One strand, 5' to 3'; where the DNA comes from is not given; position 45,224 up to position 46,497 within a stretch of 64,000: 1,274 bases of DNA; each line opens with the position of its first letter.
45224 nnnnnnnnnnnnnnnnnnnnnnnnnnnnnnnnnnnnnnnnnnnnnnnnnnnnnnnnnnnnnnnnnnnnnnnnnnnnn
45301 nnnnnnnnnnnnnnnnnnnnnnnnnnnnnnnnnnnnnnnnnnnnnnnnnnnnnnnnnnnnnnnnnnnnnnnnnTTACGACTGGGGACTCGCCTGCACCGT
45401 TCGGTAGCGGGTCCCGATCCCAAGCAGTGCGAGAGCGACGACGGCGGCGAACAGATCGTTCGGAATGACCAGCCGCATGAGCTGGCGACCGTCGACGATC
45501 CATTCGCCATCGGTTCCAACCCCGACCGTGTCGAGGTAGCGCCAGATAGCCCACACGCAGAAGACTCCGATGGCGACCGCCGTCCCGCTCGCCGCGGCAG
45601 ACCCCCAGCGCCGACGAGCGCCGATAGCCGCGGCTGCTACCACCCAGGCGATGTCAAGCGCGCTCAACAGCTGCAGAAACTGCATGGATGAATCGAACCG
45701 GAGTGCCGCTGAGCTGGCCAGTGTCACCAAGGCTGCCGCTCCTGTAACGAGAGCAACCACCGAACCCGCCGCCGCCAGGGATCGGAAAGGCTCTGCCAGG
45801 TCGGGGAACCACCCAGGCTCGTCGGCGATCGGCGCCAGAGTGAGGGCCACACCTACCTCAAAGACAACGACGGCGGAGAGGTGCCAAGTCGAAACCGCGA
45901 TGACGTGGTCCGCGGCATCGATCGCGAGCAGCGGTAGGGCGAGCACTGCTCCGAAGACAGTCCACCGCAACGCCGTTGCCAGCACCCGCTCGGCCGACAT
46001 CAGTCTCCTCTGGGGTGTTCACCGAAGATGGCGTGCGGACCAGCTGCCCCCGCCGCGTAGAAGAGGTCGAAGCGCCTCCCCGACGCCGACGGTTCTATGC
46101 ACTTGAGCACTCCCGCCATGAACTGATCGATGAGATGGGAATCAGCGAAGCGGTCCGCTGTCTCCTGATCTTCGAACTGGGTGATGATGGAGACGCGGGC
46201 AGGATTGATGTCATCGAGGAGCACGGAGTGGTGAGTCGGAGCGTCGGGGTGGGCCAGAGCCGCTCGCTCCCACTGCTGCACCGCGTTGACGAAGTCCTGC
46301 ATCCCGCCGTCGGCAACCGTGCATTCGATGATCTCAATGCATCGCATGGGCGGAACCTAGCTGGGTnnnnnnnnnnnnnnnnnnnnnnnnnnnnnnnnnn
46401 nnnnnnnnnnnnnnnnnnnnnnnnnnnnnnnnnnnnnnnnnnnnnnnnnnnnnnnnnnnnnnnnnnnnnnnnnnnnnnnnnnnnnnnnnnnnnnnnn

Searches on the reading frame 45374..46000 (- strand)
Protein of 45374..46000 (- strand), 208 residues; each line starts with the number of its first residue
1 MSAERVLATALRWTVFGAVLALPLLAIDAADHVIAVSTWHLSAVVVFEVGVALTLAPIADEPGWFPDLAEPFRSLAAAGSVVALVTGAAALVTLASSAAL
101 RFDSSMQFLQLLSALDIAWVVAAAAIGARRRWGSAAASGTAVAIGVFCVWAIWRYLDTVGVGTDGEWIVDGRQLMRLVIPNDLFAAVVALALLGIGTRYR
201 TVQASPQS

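Call 9: search_protein_families(library=pfam, proteins=[window:45374-46000:-])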
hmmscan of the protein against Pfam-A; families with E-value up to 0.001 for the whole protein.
window:45374-46000:- (208 aa): 0 families

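Call 47: search_protein_families(library=ncbifam, proteins=[window:45374-46000:-], max_evalue=0.01)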
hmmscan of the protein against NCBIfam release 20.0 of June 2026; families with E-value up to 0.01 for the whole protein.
window:45374-46000:- (208 aa): 0 families

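Call 48: search_protein_families(library=padloc, proteins=[window:45374-46000:-], max_evalue=0.01)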
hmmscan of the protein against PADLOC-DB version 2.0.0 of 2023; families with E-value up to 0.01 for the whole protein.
window:45374-46000:- (208 aa): 0 families
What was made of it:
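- On Phasevarion (phase-variable DNA methyltransferase): Neighbours have no nuclease or defence hits (calls 9, 47, 48).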

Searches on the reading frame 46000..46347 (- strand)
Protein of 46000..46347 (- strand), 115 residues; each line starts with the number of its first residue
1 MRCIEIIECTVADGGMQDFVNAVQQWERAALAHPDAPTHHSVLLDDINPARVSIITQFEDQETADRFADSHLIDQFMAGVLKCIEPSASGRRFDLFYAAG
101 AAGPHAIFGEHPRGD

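Call 9: search_protein_families(library=pfam, proteins=[window:46000-46347:-])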
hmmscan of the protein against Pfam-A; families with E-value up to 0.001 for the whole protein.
window:46000-46347:- (115 aa): 0 families

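Call 47: search_protein_families(library=ncbifam, proteins=[window:46000-46347:-], max_evalue=0.01)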
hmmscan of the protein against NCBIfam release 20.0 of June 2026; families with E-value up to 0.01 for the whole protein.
window:46000-46347:- (115 aa): 0 families

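Call 48: search_protein_families(library=padloc, proteins=[window:46000-46347:-], max_evalue=0.01)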
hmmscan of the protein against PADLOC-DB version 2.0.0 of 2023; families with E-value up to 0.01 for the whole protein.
window:46000-46347:- (115 aa): 0 families
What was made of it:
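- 46000..46347 (-): Conserved 115-aa hypothetical gene immediately downstream of the methyltransferase. It shows no nuclease signature. No Pfam, NCBIfam or PADLOC hit (calls 9, 47, 48).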

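Call 56: find_encoding_contigs(protein=window:46000-46347:-, flank=4000, max_places=10)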
Protein window:46000-46347:- (115 aa): 1 contig read that carries it; 1 place shown.
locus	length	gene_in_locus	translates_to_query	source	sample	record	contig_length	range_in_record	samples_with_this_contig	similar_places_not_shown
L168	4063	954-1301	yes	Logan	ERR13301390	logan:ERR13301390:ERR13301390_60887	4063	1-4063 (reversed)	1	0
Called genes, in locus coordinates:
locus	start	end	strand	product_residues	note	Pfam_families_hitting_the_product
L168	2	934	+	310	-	?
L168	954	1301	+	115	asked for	-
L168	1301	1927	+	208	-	-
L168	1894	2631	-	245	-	PF04784:DUF547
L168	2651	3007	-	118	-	-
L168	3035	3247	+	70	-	-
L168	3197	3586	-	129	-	-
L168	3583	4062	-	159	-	?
